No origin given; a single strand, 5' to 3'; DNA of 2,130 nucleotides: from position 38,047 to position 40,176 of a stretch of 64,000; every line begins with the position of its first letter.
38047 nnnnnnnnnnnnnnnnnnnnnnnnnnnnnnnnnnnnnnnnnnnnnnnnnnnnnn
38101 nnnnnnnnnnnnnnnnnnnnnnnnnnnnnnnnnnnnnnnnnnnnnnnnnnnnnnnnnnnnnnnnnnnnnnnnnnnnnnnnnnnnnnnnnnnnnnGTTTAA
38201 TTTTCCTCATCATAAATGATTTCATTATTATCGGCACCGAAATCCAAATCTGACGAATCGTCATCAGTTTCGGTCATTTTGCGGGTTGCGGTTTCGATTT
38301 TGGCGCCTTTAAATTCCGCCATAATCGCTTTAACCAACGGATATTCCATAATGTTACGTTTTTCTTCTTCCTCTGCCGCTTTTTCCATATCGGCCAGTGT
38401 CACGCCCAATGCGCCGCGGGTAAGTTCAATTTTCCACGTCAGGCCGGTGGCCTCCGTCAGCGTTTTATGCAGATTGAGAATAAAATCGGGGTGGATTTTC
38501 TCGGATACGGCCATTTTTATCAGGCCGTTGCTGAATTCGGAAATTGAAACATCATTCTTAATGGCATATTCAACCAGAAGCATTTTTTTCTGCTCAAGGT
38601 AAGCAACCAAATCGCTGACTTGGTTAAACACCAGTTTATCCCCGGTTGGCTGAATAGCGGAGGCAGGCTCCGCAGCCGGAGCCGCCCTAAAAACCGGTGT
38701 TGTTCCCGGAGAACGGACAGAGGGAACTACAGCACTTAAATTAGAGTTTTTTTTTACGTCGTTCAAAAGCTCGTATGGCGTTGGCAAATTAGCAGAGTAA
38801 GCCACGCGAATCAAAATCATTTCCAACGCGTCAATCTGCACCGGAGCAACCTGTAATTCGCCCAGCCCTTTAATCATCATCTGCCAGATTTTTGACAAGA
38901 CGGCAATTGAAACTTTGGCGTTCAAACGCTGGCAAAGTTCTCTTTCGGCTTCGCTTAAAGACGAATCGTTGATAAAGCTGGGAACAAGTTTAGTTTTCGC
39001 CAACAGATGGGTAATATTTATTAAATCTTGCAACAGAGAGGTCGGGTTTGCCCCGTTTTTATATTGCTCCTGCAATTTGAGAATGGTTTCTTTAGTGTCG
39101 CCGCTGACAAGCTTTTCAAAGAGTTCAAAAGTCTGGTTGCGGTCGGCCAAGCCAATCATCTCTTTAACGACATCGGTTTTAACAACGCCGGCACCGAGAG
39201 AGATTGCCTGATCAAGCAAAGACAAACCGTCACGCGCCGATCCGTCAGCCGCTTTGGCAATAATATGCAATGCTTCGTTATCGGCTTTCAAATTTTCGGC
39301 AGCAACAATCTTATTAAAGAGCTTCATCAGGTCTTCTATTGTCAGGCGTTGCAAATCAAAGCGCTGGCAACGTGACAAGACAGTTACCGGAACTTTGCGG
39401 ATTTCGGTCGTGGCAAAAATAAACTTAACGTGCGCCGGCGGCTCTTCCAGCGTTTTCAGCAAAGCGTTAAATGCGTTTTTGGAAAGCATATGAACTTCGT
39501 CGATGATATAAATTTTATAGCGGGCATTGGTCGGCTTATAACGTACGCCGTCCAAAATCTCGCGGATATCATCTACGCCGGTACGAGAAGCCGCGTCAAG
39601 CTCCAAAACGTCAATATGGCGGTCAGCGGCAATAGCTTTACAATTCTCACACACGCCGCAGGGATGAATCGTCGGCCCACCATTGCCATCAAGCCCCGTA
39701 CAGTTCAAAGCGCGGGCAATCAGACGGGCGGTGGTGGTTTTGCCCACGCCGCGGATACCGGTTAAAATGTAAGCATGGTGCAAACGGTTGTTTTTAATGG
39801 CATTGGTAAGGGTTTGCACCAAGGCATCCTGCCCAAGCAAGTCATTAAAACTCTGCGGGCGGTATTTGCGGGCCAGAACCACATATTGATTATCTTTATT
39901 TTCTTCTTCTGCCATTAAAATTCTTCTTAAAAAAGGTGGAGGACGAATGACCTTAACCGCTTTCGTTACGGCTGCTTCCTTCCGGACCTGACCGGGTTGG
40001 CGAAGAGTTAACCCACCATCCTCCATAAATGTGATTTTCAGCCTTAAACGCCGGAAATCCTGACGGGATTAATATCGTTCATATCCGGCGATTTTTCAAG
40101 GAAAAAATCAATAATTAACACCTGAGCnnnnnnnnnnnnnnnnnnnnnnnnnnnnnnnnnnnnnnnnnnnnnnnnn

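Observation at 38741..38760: A9 slippery run in dnaX with an immediate -1-frame stop, candidate tau/gamma frameshift or transcriptional slippage site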

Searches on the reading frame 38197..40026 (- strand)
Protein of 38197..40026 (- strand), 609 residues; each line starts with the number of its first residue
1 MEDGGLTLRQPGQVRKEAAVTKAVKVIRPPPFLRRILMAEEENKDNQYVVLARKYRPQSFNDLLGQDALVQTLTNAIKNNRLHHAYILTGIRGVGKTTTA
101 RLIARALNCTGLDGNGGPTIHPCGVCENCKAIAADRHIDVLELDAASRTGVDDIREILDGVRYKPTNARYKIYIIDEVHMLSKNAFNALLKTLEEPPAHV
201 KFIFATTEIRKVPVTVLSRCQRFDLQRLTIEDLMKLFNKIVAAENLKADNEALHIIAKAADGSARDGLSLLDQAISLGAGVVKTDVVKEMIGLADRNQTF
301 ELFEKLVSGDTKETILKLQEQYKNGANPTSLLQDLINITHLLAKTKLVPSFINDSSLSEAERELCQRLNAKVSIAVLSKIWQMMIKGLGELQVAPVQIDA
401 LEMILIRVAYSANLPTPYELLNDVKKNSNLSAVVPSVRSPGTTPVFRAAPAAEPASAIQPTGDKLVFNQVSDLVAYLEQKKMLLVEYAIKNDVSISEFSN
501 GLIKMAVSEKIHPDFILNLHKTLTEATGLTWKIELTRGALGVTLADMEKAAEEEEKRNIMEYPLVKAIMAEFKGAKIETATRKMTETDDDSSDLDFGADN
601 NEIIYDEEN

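Call 4: search_protein_families(library=pfam, proteins=[window:38197-40026:-], max_evalue=0.01)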
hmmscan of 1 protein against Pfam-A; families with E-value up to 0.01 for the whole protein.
window:38197-40026:- (609 aa): 16 families
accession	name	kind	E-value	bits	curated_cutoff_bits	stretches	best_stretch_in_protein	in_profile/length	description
PF13177.12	DNA_pol3_delta2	-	1.1e-41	142.9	27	1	66-228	2-160/161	DNA polymerase III, delta subunit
PF12169.13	DNA_pol3_gamma3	-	2e-38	131.8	24.4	1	283-422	2-141/143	DNA polymerase III subunits gamma and tau domain III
PF12362.13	DUF3646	-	7.1e-22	78.2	30.2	1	468-578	2-112/114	DNA polymerase III gamma and tau subunits C terminal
PF22608.2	DNAX_ATPase_lid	-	8.7e-17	61.1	27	1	237-280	6-49/49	DNA polymerase III clamp loader subunit, ATPase lid domain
PF00004.35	AAA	-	1.7e-11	45.1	21.2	1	87-223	2-126/131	ATPase family associated with various cellular activities (AAA)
PF13401.12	AAA_22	-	3.4e-07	31.1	27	1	86-207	8-123/130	AAA domain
PF05496.18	RuvB_N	-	2.7e-06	27.7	27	1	56-122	2-71/159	Holliday junction DNA helicase RuvB P-loop domain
PF07728.20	AAA_5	-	6e-06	26.8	22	0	169-199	66-96/139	AAA domain (dynein-related subfamily)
PF13604.12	AAA_30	-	6.5e-06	26.5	27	1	85-202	20-121/191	AAA domain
PF13173.12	AAA_14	-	1.1e-05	25.9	27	1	84-204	3-95/129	AAA domain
PF13245.12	AAA_19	-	1.2e-05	25.9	25.1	1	75-199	3-119/134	AAA domain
PF13191.12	AAA_16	-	0.00017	22.5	32.6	1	63-110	2-51/167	AAA ATPase domain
PF13238.12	AAA_18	-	0.0014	19.5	29.4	1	87-137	2-36/128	AAA domain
PF16193.11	AAA_assoc_2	-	0.0025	18.5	34.3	1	244-291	3-55/81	AAA C-terminal domain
PF20720.3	nSTAND3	-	0.0037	17.4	27.2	0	74-107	8-41/155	Novel STAND NTPase 3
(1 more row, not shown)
